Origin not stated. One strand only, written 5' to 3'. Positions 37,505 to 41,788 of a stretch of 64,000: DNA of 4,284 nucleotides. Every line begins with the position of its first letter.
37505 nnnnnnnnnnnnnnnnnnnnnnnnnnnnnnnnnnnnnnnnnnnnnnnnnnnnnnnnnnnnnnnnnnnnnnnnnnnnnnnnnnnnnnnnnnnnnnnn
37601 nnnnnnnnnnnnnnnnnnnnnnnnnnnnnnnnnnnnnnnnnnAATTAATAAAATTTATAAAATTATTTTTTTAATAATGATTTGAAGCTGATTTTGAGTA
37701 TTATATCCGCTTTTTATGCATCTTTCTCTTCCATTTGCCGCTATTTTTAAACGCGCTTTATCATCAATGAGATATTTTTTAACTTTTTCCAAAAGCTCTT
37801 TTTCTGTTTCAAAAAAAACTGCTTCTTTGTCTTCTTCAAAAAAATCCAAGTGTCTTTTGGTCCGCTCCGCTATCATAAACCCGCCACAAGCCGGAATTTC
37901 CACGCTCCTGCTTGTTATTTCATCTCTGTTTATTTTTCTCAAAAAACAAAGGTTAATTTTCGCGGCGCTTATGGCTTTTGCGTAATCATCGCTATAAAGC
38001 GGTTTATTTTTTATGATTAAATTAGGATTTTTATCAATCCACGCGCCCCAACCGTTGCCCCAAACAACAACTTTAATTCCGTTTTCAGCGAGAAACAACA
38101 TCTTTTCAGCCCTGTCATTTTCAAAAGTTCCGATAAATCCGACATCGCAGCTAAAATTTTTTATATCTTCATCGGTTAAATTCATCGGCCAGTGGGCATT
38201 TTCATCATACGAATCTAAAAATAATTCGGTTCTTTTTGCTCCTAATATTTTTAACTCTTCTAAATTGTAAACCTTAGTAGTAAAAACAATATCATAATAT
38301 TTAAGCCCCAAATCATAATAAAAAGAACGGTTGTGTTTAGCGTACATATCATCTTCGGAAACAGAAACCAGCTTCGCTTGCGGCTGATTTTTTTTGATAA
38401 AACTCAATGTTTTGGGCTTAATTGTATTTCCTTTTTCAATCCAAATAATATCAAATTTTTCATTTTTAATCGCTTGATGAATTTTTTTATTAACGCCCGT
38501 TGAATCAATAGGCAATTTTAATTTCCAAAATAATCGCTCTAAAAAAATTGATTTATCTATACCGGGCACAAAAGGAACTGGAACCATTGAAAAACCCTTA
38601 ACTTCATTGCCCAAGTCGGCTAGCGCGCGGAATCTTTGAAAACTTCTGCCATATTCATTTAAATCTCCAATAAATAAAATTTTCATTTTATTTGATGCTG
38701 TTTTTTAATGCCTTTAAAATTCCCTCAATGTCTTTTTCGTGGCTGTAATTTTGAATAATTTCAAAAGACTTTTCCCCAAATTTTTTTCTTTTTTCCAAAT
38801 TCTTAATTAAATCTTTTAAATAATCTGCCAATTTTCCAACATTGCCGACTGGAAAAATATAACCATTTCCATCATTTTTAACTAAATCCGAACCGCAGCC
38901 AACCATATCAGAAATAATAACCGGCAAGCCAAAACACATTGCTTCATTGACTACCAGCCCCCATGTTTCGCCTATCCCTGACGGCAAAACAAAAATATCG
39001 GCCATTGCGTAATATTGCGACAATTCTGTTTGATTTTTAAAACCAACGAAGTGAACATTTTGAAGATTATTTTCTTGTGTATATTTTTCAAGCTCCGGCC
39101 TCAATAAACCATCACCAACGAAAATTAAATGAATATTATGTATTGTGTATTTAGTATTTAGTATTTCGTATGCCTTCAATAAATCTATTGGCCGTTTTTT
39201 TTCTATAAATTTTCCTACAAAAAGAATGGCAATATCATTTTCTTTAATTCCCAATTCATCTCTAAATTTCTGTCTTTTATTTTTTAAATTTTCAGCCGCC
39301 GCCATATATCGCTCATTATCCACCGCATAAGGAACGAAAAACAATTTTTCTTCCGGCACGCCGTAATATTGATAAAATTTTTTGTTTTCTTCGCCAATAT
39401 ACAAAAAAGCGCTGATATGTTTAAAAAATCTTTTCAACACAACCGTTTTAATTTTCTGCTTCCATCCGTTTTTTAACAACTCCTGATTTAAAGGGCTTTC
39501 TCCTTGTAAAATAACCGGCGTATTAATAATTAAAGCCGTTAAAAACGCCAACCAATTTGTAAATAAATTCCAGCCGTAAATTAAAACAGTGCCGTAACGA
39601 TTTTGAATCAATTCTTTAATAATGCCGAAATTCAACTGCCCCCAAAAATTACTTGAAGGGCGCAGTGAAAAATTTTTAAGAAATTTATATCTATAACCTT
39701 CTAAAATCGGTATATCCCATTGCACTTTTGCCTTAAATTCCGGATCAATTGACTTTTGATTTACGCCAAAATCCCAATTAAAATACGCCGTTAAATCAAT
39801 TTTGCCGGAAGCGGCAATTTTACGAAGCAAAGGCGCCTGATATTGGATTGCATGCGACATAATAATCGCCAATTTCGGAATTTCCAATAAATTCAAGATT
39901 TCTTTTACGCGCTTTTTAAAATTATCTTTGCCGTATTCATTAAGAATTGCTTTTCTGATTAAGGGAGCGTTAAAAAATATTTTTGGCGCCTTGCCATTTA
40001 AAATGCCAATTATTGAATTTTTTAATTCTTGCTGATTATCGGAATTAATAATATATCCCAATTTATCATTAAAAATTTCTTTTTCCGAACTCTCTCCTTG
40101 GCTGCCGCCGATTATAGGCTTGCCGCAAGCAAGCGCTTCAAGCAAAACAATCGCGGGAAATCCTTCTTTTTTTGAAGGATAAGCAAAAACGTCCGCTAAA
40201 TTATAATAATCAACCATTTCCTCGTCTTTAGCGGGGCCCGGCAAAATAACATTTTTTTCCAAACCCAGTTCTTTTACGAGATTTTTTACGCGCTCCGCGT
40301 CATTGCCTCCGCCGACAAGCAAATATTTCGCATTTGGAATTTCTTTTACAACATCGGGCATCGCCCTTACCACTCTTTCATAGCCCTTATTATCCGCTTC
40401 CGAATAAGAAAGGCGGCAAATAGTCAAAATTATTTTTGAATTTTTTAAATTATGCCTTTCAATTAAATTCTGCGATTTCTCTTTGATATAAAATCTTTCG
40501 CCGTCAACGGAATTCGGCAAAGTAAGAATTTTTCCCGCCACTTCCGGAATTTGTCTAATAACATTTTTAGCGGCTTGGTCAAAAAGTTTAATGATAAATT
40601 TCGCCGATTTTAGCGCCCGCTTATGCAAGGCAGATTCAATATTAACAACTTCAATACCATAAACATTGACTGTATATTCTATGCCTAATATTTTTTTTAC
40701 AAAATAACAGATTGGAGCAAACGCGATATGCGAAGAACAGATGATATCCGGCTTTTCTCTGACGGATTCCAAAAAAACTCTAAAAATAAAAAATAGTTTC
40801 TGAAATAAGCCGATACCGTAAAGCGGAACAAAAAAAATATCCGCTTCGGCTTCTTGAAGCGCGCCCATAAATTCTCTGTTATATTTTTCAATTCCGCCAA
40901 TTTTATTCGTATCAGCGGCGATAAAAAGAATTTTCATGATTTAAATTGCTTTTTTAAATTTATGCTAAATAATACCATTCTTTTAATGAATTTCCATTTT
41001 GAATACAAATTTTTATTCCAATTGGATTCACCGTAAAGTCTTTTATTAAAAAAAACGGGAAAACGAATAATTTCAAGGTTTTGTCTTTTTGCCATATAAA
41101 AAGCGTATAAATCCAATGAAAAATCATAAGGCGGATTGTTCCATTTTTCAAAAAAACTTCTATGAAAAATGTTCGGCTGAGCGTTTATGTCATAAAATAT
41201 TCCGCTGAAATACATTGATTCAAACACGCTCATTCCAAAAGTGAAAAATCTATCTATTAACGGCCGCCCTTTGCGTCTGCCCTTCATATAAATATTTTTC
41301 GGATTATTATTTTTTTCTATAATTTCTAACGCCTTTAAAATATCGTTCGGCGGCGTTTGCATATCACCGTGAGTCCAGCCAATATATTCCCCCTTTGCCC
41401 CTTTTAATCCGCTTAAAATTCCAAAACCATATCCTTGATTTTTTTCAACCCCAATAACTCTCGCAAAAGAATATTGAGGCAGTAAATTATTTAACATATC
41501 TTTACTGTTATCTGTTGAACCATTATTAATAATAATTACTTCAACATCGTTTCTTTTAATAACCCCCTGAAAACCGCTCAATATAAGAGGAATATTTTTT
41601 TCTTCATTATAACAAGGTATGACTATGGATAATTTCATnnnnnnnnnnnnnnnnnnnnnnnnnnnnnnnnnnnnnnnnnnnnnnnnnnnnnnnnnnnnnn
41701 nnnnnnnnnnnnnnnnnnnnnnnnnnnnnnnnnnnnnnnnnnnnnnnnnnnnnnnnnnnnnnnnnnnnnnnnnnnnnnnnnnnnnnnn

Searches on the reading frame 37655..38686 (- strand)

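Call 6: search_protein_families(library=pfam, proteins=[window:37655-38686:-], max_evalue=0.001)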
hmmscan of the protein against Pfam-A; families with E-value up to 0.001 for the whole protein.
window:37655-38686:- (343 aa): 1 family
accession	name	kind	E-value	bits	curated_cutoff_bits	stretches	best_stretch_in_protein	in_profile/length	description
PF13524.12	Glyco_trans_1_2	-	1.3e-29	103.5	25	1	200-337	10-142/144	Glycosyl transferase-like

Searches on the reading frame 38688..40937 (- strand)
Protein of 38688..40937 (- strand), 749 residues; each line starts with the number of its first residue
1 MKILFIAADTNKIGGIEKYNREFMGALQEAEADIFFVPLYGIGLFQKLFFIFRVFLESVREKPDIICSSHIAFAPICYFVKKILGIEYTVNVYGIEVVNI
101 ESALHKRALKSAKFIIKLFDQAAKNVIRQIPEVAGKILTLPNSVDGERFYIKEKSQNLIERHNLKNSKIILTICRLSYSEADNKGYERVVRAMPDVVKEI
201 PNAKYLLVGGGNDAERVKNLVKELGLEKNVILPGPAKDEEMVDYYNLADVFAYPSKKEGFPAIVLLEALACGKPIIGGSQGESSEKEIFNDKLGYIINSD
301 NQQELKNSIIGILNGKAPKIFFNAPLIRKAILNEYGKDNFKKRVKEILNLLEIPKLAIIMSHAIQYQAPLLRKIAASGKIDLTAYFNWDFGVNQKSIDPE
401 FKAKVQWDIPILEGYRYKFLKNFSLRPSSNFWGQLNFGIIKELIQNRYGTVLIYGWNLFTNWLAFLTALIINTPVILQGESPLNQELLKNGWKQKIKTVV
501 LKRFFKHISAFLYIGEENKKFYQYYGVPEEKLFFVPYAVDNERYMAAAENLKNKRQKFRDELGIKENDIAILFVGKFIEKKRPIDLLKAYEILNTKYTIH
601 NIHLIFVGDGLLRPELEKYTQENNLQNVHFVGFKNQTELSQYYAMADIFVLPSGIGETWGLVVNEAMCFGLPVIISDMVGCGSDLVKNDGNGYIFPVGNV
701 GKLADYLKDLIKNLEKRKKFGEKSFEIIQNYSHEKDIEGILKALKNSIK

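Call 6: search_protein_families(library=pfam, proteins=[window:38688-40937:-], max_evalue=0.001)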
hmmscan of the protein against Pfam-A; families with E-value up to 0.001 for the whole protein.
window:38688-40937:- (749 aa): 4 families
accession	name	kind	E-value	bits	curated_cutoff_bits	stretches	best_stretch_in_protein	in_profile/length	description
PF00534.26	Glycos_transf_1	-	3.5e-71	238.7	26.4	2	555-724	2-169/172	Glycosyl transferases group 1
PF13692.12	Glyco_trans_1_4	-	5e-54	182.9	27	2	570-713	3-142/142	Glycosyl transferases group 1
PF20706.3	GT4-conflict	-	3.6e-13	49.7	26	2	628-699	263-338/385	Family 4 Glycosyltransferase in conflict systems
PF13439.12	Glyco_transf_4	-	7.2e-05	23.3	28.5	0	437-543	62-170/170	Glycosyltransferase Family 4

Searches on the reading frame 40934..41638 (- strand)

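Call 6: search_protein_families(library=pfam, proteins=[window:40934-41638:-], max_evalue=0.001)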
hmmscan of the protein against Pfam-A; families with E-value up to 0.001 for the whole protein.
window:40934-41638:- (234 aa): 1 family
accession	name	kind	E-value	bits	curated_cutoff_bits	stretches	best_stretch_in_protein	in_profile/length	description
PF00535.33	Glycos_transf_2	-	1.4e-22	80.8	23.3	1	4-112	1-108/168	Glycosyl transferase family 2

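Call 71: search_protein_families(library=ncbifam, proteins=[window:40934-41638:-], max_evalue=0.001)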
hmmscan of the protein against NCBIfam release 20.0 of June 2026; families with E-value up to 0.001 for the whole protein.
window:40934-41638:- (234 aa): 10 families
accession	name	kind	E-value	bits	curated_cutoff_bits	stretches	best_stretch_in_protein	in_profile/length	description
NF047588.1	GlcsyltransPgfSStrep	equivalog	2.3e-14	53.3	500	1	1-132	1-133/308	glycosyltransferase PgfS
TIGR03937.1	PgaC_IcaA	equivalog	5.9e-14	51.8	422.3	1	2-93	46-136/407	poly-beta-1,6-N-acetyl-D-glucosamine synthase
NF007482.0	PRK10073.1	equivalog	1.8e-13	50.2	423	1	2-110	7-113/334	glycosyltransferase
TIGR04283.1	glyco_like_mftF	equivalog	1.6e-12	47.5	182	1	3-221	1-208/221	TIGR04283 family arsenosugar biosynthesis glycosyltransferase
NF007986.1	PRK10714.1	equivalog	3.1e-12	46.1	529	1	2-109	7-117/316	undecaprenyl-phosphate 4-deoxy-4-formamido-L-arabinose transferase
NF038302.1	EPS_HpsE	equivalog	7.8e-12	44.8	300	1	1-110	1-114/307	hormogonium polysaccharide biosynthesis glycosyltransferase HpsE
NF041875.1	EPS_EpsD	equivalog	7.9e-09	35.4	370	1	3-106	1-103/325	exopolysaccharide biosynthesis glycosyltransferase EpsD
NF047683.1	TeichurnBiosyTuaG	equivalog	1.3e-08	34.8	400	1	3-111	8-115/252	teichuronic acid biosynthesis protein TuaG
TIGR03111.1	glyc2_xrt_Gpos1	hypoth_equivalog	0.00021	20.2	363.95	1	3-112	51-161/439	TIGR03111 family XrtG-associated glycosyltransferase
TIGR03965.1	mycofact_glyco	equivalog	0.00068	18.6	280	1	3-94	76-166/467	mycofactocin biosynthesis glycosyltransferase MftF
